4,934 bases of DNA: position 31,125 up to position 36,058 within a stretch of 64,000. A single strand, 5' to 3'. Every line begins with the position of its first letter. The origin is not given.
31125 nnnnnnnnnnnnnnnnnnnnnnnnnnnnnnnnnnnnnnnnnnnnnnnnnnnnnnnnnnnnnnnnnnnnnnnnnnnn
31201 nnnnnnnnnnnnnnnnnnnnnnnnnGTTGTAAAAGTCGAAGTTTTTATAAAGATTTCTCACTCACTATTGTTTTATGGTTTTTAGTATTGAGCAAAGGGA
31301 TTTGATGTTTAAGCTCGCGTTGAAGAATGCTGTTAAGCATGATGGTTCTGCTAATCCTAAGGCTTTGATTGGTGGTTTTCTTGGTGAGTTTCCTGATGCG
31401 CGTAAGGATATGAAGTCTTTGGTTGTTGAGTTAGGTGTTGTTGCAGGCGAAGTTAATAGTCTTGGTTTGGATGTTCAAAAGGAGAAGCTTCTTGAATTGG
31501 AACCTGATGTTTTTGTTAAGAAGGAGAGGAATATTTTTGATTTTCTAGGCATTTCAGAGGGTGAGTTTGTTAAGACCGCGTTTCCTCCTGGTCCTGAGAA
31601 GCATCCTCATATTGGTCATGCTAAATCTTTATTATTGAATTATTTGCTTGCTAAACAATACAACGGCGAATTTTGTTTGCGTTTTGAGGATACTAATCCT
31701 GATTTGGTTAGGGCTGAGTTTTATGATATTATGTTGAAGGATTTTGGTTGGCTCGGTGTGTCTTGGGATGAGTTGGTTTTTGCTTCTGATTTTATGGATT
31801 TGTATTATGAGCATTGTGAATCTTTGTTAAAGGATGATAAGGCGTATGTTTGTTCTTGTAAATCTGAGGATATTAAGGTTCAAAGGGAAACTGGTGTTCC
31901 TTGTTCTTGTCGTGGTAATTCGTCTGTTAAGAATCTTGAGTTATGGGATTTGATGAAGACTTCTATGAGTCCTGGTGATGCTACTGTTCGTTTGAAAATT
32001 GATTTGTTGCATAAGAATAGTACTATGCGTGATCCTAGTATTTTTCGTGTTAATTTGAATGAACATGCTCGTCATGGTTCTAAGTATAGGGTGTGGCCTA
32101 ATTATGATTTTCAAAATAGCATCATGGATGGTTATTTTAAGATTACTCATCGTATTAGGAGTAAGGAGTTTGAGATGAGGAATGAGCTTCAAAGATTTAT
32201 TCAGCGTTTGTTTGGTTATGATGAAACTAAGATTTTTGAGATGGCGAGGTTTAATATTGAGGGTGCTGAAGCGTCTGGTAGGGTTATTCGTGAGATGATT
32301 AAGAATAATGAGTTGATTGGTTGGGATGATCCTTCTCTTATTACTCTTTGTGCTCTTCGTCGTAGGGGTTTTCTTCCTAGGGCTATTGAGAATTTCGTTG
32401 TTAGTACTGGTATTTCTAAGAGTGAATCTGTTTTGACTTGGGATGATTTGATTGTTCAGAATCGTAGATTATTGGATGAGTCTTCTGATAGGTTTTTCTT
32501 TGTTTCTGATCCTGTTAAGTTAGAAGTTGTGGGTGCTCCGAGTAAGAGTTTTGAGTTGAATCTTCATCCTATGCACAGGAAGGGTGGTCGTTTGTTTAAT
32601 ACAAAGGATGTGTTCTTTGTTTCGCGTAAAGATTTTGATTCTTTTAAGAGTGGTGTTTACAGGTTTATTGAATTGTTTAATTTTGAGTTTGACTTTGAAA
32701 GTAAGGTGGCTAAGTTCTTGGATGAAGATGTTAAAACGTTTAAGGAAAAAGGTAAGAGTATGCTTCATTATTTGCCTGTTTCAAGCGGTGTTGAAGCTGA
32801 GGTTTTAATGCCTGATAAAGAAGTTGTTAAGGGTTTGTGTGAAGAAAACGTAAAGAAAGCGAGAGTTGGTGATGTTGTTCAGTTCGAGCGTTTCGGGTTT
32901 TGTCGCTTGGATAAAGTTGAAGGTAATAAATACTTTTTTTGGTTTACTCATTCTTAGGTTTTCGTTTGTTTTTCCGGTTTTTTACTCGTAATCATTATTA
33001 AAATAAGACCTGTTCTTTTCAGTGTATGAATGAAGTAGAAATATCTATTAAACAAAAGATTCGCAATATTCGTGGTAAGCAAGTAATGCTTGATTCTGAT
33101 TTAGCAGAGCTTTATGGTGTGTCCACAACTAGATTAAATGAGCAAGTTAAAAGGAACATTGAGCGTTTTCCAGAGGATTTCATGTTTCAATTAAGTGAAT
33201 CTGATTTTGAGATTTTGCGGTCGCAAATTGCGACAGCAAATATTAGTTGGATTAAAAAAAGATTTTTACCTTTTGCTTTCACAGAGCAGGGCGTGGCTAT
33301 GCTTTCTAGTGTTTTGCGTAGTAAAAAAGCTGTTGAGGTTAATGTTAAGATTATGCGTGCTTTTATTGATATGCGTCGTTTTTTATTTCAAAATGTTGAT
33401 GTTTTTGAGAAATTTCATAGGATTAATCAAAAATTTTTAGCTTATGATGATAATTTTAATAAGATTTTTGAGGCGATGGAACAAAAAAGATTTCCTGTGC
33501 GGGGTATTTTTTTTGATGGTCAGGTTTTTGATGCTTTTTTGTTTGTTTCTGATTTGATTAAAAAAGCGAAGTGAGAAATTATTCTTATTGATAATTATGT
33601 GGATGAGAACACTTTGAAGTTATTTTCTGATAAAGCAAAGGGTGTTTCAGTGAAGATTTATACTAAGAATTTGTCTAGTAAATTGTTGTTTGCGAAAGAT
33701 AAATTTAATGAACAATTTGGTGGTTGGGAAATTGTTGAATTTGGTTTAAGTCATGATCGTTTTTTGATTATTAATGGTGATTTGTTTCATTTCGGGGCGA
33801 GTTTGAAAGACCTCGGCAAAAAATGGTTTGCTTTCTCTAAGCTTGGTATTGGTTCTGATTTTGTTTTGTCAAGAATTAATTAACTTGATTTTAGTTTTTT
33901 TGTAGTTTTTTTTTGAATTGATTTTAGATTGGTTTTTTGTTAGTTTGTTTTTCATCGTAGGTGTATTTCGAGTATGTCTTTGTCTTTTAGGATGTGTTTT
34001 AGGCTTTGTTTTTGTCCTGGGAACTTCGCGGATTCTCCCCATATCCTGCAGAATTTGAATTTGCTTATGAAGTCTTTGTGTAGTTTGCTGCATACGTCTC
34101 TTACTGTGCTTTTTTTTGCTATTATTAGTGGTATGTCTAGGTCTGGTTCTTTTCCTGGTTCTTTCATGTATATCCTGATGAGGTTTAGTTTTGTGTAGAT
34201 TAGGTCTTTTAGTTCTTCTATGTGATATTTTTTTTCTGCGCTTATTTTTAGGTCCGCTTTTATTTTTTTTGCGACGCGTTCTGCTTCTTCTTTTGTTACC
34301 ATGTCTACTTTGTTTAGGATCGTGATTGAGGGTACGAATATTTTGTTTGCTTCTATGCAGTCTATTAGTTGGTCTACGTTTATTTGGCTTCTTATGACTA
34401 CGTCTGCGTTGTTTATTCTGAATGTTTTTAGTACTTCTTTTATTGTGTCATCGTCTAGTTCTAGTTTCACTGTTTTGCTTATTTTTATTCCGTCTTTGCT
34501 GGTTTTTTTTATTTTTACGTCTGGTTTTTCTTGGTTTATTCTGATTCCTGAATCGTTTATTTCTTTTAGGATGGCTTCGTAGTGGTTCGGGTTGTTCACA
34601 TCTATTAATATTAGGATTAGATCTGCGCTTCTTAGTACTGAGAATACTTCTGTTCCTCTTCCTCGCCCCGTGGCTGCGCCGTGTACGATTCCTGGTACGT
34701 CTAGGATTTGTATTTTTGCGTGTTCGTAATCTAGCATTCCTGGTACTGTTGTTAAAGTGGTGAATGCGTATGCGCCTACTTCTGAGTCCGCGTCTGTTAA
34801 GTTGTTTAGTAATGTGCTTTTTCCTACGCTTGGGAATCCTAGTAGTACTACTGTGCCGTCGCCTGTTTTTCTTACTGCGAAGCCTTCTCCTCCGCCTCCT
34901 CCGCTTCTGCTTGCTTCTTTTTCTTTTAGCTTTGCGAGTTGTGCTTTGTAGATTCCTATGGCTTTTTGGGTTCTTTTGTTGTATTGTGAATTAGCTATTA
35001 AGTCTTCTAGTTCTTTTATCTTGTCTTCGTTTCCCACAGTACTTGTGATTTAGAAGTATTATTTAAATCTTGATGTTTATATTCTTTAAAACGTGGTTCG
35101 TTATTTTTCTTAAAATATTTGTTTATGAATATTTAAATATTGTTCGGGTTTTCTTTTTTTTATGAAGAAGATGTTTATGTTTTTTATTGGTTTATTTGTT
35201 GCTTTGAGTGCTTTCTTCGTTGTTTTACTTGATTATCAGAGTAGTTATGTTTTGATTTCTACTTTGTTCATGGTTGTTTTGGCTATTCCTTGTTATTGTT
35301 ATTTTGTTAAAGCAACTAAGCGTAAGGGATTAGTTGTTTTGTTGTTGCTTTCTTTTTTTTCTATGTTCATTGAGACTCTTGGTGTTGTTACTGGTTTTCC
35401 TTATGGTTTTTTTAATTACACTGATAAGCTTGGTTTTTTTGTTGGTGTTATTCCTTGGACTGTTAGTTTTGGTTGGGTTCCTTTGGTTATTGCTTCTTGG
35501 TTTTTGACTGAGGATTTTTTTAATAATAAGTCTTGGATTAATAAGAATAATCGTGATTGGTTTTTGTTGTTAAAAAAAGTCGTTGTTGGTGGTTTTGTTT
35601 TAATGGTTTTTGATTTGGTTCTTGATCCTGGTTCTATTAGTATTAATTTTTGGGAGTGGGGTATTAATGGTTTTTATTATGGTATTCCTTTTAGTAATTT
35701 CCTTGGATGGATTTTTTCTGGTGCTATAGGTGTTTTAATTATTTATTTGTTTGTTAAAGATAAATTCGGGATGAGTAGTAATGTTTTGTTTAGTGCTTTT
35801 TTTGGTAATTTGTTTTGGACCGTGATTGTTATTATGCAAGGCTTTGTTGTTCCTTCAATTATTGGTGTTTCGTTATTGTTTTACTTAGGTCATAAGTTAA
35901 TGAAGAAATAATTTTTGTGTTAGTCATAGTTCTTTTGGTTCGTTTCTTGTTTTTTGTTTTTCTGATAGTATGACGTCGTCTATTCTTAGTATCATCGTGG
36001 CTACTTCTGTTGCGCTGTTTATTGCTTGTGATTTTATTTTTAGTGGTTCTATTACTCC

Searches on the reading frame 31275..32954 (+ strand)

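Call 37: search_protein_families(library=pfam, proteins=[window:31275-32954:+])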
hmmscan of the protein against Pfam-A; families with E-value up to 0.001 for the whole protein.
window:31275-32954:+ (560 aa): 3 families
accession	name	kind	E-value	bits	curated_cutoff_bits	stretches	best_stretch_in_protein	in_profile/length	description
PF00749.27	tRNA-synt_1c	-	2.2e-68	231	23.4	1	99-397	2-309/314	tRNA synthetases class I (E and Q), catalytic domain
PF20974.2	tRNA-synt_1c_C2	-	2.8e-09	38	23.9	1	504-546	9-69/69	tRNA synthetases class I (E and Q), anti-codon binding domain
PF03950.23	tRNA-synt_1c_C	-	1.6e-07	31.9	23.9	1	405-473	2-74/91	tRNA synthetases class I (E and Q), anti-codon binding domain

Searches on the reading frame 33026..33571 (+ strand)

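Call 37: search_protein_families(library=pfam, proteins=[window:33026-33571:+])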
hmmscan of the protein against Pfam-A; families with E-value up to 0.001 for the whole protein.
window:33026-33571:+ (182 aa): 1 family
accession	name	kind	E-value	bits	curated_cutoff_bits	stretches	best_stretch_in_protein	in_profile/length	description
PF10543.14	ORF6N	-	9e-35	119.3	27.8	1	11-96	2-86/86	ORF6N domain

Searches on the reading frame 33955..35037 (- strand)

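Call 37: search_protein_families(library=pfam, proteins=[window:33955-35037:-])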
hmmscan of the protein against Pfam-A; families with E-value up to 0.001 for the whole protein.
window:33955-35037:- (361 aa): 8 families
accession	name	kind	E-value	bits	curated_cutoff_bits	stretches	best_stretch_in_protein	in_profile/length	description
PF16897.10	MMR_HSR1_Xtn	-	3.6e-29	101.3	35.2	1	181-286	1-106/106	C-terminal region of MMR_HSR1 domain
PF01926.29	MMR_HSR1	-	3.1e-22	79.3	21.9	1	62-168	1-103/113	50S ribosome-binding GTPase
PF02421.24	FeoB_N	-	3.2e-13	49.9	27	1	62-150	2-91/156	Ferrous iron transport protein B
PF02824.27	TGS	-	2.8e-11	43.7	22.2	1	287-359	1-59/60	TGS domain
PF03193.22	RsgA_GTPase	-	3e-05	24.3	30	0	60-87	106-134/174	RsgA GTPase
PF00350.29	Dynamin_N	-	4.2e-05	24.1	27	0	107-150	101-141/168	Dynamin family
PF00071.28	Ras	-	0.00032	20.8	21.6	0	63-162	2-96/162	Ras family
PF00009.33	GTP_EFTU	-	0.00064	19.8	26.5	0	230-273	117-151/188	Elongation factor Tu GTP binding domain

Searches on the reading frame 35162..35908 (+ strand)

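Call 37: search_protein_families(library=pfam, proteins=[window:35162-35908:+])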
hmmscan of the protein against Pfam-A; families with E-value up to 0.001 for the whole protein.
window:35162-35908:+ (249 aa): 1 family
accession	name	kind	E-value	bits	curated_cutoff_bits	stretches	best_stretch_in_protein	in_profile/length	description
PF04240.17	Caroten_synth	-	3.3e-39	135.4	25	1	30-239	3-206/209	Carotenoid biosynthesis protein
